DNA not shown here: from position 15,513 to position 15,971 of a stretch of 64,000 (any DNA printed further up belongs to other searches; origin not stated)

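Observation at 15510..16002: ORF-poor ~490-nt gap after ychF holding a candidate ~385-nt structured RNA with four Shine-Dalgarno-perfect boxes, one mirroring the 16S 3' end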

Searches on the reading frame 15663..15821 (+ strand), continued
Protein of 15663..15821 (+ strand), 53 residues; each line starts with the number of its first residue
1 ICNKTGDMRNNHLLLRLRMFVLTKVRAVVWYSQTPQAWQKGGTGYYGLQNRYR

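Call 51: search_protein_representatives(protein=window:15663-15821:+)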
Query: 53 residues. Proteins with E-value up to 0.001 (for the whole library): 1; up to 1e-10: 1; up to 1e-30: 0. The best 1 are listed.
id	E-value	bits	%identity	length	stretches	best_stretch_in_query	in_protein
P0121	2.2e-24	99.5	100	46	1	8-53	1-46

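Call 65: search_solved_structures(query=A3, max_evalue=10, show_alignments=2)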
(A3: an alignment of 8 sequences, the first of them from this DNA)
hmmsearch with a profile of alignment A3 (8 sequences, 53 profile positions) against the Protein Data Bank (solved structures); distinct sequences matched with E-value up to 10: 0.

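Call 66: search_protein_families(library=ncbifam, alignment_id=A3, max_evalue=10)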
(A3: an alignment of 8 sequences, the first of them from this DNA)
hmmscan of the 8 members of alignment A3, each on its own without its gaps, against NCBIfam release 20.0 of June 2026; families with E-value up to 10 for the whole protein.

A. member 1, seq(53 aa): 0 families

B. families by the number of members that match (of 8 scanned): 0 families

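Call 77: predict_structure(protein=window:15663-15821:+)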
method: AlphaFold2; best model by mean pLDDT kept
length: 53 residues; sequences in the alignment: 1
mean_pLDDT: 68.1   pTM: 0.38
mean pLDDT of the five models: 68.1, 67.7, 66.2, 65.9, 65.6
residues with pLDDT >= 90: 8; 70-90: 15; 50-70: 22; < 50: 8
segments of 3 or more residues with pLDDT < 50: none
pLDDT, mean of each block of 10 residues (from residue 1): 65 90 84 57 52 44
secondary structure, 60 per line:
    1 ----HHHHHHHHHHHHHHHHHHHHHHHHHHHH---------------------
elements in order: H5-32
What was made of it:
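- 15663..15824 (+): ORF-A: 53 codons with an ATC start and a TAG stop. Product: (M)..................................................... It is basic (about +8 net charge), is predicted as one long helix plus a disordered tail, and reads box 2 as Lys-Gly-Gly. AlphaFold predicts a helix at residues 5-32, mean pLDDT 68 (call 77).
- On hok/sok-like type I toxin-antitoxin: ORF-A carries about 9 Arg/Lys in 53 residues, spread along the predicted helix (sequence; call 77).
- The peptide is predicted as one long helix (call 77).
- Tried and rejected: AlphaFold on the single sequence (call 77): only a helix, so no fold search was worthwhile.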
